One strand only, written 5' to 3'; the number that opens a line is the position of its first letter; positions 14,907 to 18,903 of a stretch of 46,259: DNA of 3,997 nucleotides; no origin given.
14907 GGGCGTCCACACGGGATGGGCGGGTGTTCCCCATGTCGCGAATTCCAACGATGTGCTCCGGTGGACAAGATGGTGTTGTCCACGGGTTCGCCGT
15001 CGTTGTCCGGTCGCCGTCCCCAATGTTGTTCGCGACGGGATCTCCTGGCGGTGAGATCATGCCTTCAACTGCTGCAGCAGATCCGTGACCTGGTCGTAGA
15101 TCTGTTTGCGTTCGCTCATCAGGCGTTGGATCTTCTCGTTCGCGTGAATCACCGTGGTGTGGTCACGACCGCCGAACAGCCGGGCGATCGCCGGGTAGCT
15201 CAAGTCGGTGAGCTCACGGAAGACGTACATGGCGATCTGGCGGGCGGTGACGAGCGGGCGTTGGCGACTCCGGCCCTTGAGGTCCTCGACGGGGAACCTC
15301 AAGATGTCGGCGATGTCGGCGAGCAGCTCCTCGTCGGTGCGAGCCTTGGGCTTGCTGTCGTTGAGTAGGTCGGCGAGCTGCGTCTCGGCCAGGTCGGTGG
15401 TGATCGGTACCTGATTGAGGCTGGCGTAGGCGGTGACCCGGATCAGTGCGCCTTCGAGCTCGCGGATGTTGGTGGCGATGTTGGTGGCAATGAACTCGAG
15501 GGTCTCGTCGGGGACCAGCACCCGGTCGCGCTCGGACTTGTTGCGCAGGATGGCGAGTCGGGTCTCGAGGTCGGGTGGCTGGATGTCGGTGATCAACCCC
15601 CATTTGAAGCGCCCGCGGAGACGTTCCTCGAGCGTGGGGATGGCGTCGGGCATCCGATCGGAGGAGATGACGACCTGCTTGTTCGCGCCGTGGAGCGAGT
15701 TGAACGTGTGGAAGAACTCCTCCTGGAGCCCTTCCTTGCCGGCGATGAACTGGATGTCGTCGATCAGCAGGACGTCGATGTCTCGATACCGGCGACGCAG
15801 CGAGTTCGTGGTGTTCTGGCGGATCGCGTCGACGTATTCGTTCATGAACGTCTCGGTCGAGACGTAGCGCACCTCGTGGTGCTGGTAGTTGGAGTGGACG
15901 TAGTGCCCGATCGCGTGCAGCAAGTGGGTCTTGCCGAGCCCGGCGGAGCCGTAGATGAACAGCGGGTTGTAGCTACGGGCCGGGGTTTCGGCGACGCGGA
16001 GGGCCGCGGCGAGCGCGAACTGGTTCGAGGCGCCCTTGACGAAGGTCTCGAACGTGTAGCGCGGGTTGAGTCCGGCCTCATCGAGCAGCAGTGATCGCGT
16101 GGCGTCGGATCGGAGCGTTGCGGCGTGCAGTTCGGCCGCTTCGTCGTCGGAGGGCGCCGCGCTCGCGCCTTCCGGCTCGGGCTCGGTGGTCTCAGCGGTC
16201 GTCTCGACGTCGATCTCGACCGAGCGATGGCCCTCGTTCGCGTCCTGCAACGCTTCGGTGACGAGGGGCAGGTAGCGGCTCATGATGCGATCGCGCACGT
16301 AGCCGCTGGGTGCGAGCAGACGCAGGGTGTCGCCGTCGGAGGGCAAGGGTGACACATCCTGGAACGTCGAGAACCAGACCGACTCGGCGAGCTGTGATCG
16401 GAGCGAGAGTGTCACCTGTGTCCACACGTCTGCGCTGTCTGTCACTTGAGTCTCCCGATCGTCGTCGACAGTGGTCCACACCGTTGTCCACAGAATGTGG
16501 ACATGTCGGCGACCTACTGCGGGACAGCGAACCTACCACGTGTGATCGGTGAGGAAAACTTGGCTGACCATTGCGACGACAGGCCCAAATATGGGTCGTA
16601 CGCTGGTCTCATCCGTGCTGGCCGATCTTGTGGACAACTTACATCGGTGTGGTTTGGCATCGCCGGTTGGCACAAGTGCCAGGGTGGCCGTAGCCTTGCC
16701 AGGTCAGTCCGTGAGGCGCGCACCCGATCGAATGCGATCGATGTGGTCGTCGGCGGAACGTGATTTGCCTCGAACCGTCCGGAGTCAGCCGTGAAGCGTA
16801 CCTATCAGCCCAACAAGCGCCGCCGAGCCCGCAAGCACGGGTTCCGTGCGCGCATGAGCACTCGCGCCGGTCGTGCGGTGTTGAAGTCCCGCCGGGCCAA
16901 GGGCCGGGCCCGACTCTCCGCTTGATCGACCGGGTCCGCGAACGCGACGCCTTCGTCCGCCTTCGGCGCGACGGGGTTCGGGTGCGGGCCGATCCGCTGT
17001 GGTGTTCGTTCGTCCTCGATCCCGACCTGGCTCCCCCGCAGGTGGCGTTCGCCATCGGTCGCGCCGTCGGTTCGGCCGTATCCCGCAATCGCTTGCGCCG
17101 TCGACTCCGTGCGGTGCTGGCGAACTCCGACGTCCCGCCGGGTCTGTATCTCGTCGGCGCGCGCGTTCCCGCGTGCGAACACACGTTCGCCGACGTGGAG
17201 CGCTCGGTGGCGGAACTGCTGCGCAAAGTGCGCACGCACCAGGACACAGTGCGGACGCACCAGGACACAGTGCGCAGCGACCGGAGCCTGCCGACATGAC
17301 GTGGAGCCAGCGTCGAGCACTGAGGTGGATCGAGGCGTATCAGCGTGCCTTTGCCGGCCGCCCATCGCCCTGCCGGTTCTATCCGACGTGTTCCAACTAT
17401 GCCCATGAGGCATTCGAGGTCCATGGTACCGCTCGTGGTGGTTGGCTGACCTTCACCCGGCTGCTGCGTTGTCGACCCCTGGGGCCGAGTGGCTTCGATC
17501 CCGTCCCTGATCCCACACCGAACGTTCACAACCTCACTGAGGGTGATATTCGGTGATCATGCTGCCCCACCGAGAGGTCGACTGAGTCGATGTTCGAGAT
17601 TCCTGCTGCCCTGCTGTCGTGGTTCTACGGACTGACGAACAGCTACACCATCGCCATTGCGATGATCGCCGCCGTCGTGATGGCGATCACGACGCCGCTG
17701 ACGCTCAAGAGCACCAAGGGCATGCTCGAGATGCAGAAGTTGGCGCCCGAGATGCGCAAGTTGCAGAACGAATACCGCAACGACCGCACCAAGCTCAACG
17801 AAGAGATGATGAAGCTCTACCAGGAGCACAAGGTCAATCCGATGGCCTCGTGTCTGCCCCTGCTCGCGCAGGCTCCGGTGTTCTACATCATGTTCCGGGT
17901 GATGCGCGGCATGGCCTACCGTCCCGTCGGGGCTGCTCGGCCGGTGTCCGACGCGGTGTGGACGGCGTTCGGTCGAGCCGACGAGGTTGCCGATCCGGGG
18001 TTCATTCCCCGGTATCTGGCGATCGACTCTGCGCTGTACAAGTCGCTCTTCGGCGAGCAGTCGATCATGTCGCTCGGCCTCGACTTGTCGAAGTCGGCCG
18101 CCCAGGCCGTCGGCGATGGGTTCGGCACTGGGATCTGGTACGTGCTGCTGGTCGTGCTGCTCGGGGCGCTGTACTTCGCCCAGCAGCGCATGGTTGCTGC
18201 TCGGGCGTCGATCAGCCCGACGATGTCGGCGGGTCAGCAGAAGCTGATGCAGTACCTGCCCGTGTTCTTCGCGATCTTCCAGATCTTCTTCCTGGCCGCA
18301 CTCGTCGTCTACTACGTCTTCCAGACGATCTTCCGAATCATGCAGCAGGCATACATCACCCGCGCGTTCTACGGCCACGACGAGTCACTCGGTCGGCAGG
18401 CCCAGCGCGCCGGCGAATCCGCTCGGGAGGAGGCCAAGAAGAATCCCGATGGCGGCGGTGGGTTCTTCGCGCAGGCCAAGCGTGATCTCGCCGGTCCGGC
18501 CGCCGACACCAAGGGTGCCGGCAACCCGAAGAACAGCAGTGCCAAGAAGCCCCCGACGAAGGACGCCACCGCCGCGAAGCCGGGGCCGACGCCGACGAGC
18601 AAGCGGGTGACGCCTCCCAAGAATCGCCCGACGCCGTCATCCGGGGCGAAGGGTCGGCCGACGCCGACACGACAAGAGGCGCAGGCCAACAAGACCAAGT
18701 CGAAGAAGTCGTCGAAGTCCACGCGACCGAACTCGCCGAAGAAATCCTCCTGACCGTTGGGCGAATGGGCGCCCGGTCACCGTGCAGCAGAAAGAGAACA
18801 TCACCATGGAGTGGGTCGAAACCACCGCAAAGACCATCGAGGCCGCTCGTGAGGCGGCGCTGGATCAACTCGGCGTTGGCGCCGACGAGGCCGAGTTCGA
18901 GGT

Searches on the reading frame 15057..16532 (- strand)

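Call 66: search_protein_families(library=pfam, proteins=[window:15057-16532:-], max_evalue=0.00001)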
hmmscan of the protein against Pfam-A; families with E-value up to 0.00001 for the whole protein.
window:15057-16532:- (491 aa): 5 families
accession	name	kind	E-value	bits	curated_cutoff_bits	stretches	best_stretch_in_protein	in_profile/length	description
PF00308.24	Bac_DnaA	-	1e-72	244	23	1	155-316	1-162/162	Bacterial DnaA ATPAse domain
PF08299.17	Bac_DnaA_C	-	1.5e-23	83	31.5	1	405-468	6-69/69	Bacterial dnaA protein helix-turn-helix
PF11638.13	DnaA_N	-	2.6e-07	30.7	24.6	1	35-96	2-64/65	DnaA N-terminal domain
PF01695.23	IstB_IS21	-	1e-06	28.8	24.1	1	191-291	95-192/238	IstB-like ATP binding protein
PF00004.35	AAA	-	1.7e-06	28.9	21.2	1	192-304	2-122/131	ATPase family associated with various cellular activities (AAA)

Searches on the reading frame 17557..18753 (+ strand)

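Call 66: search_protein_families(library=pfam, proteins=[window:17557-18753:+], max_evalue=0.00001)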
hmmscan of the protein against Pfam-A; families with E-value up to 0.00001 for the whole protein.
window:17557-18753:+ (398 aa): 1 family
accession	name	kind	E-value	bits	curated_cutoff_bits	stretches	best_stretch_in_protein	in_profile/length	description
PF02096.25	60KD_IMP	-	7.4e-43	146.8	35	1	30-269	1-163/163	60Kd inner membrane protein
